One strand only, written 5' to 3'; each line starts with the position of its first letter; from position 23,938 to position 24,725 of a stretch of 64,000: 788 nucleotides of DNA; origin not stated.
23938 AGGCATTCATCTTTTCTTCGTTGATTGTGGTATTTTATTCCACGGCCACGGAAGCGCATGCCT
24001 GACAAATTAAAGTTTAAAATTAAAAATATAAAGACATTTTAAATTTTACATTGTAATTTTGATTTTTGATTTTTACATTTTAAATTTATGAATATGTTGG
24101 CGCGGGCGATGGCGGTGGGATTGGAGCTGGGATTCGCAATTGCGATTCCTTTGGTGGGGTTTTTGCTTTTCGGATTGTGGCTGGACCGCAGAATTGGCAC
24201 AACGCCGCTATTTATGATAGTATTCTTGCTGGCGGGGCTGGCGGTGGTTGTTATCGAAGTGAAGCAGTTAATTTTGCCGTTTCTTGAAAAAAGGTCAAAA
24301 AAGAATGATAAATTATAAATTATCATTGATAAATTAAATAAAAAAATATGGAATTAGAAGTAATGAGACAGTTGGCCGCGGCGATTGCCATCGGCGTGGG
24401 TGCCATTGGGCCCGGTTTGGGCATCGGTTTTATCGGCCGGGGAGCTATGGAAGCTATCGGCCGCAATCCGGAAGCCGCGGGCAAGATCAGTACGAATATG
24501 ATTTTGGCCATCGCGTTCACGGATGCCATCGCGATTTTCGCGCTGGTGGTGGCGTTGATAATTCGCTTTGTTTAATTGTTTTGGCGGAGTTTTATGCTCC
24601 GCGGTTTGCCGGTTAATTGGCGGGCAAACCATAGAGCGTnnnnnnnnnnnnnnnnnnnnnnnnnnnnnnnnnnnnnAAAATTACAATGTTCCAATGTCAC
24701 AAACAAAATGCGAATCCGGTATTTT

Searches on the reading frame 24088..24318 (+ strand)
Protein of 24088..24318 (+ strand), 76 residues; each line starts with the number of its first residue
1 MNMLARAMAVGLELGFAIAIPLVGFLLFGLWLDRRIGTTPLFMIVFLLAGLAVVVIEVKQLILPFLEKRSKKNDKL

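Call 10: search_protein_families(library=pfam, proteins=[window:24088-24318:+])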
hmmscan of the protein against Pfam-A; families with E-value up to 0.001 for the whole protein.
window:24088-24318:+ (76 aa): 1 family
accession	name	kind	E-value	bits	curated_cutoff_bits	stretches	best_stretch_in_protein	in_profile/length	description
PF09527.15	ATPase_gene1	-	4.3e-11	43.1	26.6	1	11-53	4-46/54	Putative F0F1-ATPase subunit Ca2+/Mg2+ transporter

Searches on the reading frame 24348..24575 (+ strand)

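Call 10: search_protein_families(library=pfam, proteins=[window:24348-24575:+])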
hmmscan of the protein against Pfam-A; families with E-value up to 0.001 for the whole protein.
window:24348-24575:+ (75 aa): 1 family
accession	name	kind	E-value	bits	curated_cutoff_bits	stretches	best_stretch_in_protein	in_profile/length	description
PF00137.26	ATP-synt_C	-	4.3e-16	59.3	24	1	9-72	1-60/60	ATP synthase subunit C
